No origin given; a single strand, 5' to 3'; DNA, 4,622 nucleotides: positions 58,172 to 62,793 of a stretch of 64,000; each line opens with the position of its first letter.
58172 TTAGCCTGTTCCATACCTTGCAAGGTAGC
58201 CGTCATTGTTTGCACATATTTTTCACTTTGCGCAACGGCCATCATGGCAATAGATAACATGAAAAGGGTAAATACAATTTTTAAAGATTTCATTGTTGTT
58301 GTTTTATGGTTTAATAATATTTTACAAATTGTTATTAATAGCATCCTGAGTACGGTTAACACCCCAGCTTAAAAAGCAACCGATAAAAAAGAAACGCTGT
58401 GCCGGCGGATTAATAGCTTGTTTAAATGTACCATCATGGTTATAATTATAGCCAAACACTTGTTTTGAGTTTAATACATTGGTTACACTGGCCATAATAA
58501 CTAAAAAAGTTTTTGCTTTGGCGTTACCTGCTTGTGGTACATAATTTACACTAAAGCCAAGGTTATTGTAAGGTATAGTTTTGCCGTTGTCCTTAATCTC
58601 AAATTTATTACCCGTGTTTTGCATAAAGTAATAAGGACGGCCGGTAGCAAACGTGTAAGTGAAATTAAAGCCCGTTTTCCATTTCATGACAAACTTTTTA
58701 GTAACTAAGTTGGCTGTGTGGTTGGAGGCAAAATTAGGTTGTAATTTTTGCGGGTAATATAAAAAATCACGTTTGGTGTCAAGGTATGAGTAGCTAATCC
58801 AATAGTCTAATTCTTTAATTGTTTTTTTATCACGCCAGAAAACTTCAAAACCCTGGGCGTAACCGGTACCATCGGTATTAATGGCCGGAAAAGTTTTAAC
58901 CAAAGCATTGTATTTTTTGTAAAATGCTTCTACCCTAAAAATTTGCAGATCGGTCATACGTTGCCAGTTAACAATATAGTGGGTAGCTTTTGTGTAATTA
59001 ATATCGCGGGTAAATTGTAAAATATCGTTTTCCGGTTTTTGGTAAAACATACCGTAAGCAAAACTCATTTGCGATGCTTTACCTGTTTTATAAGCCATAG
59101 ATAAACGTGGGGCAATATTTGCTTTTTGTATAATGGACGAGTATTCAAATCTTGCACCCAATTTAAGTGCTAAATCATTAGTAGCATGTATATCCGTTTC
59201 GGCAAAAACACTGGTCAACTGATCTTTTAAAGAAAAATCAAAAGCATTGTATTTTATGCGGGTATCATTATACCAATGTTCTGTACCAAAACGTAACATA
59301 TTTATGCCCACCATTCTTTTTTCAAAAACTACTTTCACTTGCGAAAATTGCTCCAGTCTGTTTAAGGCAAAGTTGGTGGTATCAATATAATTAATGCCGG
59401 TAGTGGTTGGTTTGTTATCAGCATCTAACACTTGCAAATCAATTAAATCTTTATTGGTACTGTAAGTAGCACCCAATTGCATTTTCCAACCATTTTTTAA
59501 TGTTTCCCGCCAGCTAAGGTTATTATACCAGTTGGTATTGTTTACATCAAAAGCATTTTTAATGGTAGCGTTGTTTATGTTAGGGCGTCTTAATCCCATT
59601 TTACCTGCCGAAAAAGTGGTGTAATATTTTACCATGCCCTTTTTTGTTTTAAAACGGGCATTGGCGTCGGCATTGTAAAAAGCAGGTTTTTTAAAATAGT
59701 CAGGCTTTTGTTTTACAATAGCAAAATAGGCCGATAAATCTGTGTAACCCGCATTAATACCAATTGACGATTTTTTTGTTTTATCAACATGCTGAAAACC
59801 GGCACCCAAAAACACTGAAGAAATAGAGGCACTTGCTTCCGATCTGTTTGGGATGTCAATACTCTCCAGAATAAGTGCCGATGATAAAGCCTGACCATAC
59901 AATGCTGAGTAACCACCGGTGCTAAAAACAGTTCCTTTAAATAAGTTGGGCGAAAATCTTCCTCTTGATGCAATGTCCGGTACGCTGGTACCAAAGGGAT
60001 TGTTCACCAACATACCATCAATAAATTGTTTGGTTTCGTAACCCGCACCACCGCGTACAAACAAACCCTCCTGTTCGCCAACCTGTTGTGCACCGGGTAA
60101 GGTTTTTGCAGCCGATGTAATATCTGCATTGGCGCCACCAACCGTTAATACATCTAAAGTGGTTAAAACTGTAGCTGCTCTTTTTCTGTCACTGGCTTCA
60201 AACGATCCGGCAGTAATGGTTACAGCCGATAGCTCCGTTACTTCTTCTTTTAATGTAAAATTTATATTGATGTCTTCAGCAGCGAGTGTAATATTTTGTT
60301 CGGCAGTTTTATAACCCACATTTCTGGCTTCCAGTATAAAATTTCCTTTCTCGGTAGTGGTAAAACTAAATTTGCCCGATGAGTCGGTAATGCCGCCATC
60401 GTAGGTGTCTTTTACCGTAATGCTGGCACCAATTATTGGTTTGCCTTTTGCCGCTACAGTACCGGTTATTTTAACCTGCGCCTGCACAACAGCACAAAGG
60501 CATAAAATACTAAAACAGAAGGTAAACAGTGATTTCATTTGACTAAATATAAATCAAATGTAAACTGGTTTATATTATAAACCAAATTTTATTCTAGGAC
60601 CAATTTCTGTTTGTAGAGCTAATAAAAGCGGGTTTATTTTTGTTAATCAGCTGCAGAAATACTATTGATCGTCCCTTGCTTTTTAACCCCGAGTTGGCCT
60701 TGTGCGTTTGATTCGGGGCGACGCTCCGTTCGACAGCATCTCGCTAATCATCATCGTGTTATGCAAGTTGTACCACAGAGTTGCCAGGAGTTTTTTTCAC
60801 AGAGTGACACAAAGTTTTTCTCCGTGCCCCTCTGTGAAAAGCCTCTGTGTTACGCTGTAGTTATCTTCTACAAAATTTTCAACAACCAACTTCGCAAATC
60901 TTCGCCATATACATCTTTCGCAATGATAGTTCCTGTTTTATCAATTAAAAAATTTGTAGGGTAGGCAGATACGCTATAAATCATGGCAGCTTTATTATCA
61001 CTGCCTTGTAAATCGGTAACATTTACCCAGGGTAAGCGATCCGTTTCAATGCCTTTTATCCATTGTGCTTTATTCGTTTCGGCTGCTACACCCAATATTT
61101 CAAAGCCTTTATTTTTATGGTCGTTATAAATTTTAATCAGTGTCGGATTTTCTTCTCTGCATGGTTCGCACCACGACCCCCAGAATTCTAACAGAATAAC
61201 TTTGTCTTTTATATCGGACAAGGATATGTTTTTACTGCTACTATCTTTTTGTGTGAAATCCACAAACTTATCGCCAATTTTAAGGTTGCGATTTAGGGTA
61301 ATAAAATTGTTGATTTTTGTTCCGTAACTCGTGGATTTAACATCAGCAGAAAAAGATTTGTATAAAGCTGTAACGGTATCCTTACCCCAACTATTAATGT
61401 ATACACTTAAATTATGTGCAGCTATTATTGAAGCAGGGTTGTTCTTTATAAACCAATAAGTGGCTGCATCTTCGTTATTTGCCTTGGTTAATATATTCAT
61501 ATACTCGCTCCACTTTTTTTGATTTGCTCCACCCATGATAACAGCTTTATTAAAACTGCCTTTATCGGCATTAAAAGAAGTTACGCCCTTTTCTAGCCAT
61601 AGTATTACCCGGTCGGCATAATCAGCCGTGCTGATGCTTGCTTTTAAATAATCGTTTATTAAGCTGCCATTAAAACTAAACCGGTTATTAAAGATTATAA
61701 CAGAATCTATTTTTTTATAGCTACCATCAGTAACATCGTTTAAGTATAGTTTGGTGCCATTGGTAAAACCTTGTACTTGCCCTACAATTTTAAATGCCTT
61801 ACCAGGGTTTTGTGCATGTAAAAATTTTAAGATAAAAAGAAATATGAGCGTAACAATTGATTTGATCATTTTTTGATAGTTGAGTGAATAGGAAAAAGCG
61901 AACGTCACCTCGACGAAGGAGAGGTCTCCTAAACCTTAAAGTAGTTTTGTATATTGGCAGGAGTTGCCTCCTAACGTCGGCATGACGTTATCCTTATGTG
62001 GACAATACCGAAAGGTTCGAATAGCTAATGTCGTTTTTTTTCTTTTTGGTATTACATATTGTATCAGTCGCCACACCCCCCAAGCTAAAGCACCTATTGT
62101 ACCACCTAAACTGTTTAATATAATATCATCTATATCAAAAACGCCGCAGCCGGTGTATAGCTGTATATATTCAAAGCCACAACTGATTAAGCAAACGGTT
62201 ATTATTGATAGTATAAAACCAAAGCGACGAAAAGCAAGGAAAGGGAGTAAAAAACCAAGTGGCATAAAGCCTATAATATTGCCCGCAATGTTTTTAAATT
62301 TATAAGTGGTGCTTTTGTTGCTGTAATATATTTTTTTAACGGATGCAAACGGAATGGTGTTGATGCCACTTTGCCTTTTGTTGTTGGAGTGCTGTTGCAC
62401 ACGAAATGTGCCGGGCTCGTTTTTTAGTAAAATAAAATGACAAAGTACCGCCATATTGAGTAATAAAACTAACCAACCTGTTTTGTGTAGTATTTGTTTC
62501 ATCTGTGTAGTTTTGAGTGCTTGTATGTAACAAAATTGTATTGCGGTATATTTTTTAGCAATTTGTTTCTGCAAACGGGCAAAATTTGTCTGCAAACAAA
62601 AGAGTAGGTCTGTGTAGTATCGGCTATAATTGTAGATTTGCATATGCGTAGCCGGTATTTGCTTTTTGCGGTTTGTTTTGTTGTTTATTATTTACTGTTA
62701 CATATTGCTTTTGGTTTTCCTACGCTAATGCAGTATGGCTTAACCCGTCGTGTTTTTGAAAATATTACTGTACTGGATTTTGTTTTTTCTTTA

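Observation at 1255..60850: Modular dispersed-repeat superfamily with a covarying palindromic core (10 full cores plus 3 variants in 64 kb)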

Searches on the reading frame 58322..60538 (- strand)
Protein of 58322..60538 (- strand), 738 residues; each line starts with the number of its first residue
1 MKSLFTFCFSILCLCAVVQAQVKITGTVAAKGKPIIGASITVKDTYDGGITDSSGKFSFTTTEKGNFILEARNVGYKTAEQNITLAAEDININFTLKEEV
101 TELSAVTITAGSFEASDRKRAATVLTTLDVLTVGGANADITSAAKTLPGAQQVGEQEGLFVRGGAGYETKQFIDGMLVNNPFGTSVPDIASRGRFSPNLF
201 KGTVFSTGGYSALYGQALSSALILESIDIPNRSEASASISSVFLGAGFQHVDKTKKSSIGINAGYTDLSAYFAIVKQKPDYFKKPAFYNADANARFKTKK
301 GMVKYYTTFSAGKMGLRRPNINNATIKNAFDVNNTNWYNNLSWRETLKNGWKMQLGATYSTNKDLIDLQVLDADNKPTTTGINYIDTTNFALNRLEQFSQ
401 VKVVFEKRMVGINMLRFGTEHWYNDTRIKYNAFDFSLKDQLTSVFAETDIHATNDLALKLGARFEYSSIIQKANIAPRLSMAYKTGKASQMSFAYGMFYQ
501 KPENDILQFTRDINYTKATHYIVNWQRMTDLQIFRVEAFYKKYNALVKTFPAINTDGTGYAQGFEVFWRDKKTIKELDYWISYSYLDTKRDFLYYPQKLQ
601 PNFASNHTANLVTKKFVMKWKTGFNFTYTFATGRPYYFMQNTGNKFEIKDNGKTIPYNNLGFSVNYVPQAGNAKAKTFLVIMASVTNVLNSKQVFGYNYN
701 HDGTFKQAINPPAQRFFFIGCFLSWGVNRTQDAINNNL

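Call 17: search_protein_families(library=pfam, proteins=[window:58322-60538:-])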
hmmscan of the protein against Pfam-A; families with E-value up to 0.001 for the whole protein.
window:58322-60538:- (738 aa): 3 families
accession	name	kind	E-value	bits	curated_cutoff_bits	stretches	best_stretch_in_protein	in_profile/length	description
PF13715.12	CarbopepD_reg_2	-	6.3e-17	61.8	32.2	1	24-108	1-88/88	CarboxypepD_reg-like domain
PF13620.12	CarboxypepD_reg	-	3.2e-12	47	32.3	1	24-97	2-82/82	Carboxypeptidase regulatory-like domain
PF07715.20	Plug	-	0.00025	21.9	23.9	1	136-216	21-101/107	TonB-dependent Receptor Plug Domain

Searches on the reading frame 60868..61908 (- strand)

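Call 74: search_protein_families(library=pfam, proteins=[window:60868-61908:-], max_evalue=0.0001)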
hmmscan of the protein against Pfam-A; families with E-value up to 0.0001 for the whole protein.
window:60868-61908:- (346 aa): 5 families
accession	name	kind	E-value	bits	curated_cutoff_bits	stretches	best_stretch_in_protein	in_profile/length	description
PF00578.27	AhpC-TSA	-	9.7e-21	74.4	26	1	211-329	1-122/124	AhpC/TSA family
PF08534.16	Redoxin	-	2.4e-16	60.3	26.6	1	211-333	2-133/148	Redoxin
PF13905.12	Thioredoxin_8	-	6.1e-16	59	27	1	236-328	2-94/94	Thioredoxin-like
PF14289.11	DUF4369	-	6.8e-11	43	25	1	39-133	1-91/91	Domain of unknown function (DUF4369)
PF00085.26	Thioredoxin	-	8e-07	29.5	23.5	1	234-280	17-62/103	Thioredoxin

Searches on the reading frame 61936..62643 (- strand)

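Call 74: search_protein_families(library=pfam, proteins=[window:61936-62643:-], max_evalue=0.0001)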
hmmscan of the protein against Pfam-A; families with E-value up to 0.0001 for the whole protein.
window:61936-62643:- (235 aa): 1 family
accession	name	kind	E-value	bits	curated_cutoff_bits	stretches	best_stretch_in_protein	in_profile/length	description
PF04892.17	VanZ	-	6.1e-26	91.9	30.1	1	62-191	3-125/126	VanZ like family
